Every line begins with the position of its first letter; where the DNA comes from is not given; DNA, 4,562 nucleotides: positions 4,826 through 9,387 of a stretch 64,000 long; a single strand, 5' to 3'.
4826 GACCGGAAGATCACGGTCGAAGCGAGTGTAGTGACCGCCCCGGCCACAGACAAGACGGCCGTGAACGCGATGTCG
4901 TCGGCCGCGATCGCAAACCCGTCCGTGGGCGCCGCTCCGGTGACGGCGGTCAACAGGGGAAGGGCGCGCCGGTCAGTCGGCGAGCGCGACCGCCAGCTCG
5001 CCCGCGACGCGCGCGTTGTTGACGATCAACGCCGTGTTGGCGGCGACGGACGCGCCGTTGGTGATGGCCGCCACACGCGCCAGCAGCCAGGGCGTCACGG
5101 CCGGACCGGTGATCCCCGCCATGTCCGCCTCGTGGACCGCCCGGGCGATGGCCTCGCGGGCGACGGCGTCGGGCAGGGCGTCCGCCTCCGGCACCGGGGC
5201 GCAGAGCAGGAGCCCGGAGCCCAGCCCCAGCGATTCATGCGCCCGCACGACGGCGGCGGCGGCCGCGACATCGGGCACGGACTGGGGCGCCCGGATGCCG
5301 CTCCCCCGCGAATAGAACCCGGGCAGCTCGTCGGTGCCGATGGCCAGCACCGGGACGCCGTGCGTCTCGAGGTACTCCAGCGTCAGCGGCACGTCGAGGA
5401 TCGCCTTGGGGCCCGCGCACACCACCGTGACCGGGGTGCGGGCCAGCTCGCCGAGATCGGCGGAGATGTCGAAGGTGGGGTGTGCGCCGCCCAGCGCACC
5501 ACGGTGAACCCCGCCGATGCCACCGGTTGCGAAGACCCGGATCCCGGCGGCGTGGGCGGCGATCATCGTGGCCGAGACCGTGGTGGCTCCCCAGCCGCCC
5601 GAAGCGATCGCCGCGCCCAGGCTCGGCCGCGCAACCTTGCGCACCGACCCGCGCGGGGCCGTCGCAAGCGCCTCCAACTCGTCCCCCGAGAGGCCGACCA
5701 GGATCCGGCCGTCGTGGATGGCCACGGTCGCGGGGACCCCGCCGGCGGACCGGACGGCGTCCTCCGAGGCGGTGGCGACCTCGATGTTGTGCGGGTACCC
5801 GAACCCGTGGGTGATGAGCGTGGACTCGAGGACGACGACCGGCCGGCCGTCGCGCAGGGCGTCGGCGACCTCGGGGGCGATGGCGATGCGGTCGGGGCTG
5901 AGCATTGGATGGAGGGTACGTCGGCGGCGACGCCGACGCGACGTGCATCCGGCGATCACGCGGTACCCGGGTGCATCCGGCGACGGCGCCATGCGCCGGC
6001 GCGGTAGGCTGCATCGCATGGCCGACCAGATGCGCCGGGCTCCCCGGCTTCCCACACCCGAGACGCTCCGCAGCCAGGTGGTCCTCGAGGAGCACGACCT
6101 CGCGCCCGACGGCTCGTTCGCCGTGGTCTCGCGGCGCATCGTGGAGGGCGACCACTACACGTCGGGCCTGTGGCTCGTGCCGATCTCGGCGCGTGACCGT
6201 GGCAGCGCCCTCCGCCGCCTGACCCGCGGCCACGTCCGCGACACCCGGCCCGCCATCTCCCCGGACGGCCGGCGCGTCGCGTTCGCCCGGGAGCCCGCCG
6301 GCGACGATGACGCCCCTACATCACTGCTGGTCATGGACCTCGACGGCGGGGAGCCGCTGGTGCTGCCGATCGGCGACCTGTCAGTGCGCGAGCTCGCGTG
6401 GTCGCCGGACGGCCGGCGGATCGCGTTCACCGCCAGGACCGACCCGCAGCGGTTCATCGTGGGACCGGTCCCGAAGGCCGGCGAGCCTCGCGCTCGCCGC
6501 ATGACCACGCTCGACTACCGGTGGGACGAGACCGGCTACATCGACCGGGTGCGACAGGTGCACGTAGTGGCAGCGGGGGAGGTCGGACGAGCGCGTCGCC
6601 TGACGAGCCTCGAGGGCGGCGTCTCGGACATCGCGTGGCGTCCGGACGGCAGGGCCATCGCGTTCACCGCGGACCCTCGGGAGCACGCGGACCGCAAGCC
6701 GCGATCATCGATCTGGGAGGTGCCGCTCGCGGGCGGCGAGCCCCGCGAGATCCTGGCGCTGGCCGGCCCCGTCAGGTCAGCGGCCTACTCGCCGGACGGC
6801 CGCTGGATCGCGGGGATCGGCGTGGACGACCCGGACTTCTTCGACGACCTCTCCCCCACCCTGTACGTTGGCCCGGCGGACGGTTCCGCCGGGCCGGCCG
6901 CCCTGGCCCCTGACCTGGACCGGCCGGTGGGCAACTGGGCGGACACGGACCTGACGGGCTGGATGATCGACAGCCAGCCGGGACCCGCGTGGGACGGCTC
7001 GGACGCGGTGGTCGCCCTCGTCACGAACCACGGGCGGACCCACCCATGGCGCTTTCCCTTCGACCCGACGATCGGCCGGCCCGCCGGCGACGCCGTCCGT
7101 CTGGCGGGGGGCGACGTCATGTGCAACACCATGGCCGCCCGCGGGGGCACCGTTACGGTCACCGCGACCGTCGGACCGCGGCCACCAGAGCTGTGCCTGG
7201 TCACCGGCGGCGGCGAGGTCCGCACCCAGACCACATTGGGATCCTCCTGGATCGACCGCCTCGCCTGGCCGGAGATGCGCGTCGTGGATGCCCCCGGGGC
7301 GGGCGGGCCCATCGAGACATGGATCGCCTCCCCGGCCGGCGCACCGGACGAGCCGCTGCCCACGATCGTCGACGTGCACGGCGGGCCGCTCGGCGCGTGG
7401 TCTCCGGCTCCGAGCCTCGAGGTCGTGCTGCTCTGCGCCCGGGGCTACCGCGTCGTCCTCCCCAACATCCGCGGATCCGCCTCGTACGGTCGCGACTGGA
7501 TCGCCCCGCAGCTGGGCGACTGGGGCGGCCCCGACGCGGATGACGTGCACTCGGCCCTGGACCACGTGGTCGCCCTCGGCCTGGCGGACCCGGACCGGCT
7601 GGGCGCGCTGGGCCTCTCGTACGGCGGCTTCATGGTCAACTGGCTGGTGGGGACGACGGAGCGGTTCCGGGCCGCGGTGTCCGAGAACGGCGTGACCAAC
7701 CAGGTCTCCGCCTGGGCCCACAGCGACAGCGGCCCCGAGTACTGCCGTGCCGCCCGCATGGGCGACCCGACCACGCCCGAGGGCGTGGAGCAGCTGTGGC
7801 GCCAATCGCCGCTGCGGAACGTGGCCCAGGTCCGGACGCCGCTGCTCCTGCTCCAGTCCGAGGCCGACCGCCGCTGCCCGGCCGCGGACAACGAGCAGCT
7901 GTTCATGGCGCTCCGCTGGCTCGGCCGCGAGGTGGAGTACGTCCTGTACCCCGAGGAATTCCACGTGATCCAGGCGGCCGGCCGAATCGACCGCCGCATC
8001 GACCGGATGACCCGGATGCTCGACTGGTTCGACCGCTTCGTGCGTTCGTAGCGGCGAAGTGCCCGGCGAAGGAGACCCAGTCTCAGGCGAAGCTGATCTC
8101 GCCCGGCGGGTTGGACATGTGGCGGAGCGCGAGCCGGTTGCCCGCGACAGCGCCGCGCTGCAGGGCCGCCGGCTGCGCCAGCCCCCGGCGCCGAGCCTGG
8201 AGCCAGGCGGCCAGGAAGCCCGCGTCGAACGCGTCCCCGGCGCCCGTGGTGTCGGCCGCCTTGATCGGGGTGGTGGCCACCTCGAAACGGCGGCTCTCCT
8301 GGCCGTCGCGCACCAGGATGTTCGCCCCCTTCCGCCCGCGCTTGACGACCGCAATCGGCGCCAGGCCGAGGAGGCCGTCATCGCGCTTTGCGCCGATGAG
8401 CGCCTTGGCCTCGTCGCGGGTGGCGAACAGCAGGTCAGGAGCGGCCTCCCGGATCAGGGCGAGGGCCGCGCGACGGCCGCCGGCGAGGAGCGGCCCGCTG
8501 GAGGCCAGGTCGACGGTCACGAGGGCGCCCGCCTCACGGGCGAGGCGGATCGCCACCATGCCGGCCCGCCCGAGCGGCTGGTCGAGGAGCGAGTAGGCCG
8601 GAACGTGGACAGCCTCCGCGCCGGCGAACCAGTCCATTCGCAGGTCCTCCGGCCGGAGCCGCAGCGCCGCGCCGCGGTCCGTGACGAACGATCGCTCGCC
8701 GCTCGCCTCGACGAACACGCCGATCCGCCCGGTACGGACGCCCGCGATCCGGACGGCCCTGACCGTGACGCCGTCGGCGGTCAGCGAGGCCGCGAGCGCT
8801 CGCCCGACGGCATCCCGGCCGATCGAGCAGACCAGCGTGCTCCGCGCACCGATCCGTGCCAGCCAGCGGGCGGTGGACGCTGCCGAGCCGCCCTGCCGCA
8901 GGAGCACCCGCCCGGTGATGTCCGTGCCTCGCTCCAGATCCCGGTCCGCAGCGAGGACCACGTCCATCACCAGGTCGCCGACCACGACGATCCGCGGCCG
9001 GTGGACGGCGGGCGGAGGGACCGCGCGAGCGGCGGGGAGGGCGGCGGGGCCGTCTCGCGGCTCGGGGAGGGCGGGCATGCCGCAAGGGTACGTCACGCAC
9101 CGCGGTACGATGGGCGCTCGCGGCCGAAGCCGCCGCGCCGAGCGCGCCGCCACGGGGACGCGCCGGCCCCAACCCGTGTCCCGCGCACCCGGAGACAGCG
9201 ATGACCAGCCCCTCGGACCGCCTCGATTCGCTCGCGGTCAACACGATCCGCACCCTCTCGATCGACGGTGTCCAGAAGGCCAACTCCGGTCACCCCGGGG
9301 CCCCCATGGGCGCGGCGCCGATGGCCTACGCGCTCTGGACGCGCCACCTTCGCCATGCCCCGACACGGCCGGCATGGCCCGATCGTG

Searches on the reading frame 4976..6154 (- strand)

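Call 73: search_protein_families(library=pfam, proteins=[window:4976-6154:-])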
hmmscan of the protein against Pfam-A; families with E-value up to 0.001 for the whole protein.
window:4976-6154:- (393 aa): 1 family
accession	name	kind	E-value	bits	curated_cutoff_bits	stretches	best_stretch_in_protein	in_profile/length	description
PF04227.17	Indigoidine_A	-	8.9e-113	376.9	25.2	1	95-390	1-291/291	Indigoidine synthase A like protein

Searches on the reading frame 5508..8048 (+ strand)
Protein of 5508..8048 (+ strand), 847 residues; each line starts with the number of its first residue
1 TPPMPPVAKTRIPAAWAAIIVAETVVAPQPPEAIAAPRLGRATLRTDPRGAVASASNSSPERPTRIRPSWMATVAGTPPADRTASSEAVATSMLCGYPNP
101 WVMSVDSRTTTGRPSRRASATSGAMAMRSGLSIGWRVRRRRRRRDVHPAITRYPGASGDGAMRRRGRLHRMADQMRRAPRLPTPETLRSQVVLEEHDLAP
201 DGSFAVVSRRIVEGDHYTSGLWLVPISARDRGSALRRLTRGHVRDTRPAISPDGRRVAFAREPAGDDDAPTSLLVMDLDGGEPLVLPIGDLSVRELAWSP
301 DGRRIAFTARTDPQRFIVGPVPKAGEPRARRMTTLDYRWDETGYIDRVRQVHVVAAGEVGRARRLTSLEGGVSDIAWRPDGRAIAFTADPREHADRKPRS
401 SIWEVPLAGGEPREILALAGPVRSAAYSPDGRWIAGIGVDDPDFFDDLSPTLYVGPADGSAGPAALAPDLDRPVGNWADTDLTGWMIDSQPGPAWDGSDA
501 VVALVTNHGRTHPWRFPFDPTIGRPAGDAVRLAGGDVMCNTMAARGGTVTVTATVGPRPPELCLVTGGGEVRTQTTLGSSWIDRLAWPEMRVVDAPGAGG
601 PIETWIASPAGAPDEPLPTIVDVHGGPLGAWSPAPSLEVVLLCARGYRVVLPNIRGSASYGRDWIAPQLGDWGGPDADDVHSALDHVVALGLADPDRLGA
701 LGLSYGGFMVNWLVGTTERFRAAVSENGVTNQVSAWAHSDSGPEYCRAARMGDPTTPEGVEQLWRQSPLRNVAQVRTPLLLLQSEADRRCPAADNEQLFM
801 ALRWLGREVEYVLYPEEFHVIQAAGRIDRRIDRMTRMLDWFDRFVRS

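Call 73: search_protein_families(library=pfam, proteins=[window:5508-8048:+])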
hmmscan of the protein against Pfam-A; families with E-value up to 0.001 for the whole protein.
window:5508-8048:+ (847 aa): 7 families
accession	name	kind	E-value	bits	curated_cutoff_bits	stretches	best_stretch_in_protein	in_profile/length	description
PF00326.27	Peptidase_S9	-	1.4e-41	142.8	22.6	1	637-844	5-209/213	Prolyl oligopeptidase family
PF07676.18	PD40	-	1.2e-18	67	20.9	1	236-268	2-35/38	WD40-like Beta Propeller Repeat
PF00400.38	WD40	-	4.7e-06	27.4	27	0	420-436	12-29/39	WD domain, G-beta repeat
PF02129.25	Peptidase_S15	-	3.3e-05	24.1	23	1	612-735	14-135/262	X-Pro dipeptidyl-peptidase (S15 family)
PF00561.26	Abhydrolase_1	-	0.00016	21.8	25.8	1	618-734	1-103/245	alpha/beta hydrolase fold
PF25174.1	Beta-prop_THOC3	-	0.00025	20.6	305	1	294-436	92-230/272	THOC3 beta-propeller domain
PF12146.15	Hydrolase_4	-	0.00052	19.8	27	0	770-821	185-234/239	Serine aminopeptidase, S33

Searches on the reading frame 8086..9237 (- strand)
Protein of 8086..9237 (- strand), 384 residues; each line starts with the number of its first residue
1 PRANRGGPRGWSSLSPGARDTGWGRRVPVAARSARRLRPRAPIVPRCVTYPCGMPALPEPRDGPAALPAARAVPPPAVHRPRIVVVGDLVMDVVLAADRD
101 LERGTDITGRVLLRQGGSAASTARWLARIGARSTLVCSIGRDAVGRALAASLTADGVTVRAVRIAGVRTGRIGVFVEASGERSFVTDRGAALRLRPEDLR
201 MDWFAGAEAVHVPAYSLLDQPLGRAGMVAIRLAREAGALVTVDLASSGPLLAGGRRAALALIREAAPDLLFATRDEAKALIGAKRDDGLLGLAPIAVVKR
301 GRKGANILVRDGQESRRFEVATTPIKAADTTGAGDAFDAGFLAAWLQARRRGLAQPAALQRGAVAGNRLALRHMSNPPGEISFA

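Call 73: search_protein_families(library=pfam, proteins=[window:8086-9237:-])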
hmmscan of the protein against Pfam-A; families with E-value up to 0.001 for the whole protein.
window:8086-9237:- (384 aa): 1 family
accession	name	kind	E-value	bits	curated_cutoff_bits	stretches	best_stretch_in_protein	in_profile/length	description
PF00294.29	PfkB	-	2e-37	129.6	25.8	1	82-365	3-285/302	pfkB family carbohydrate kinase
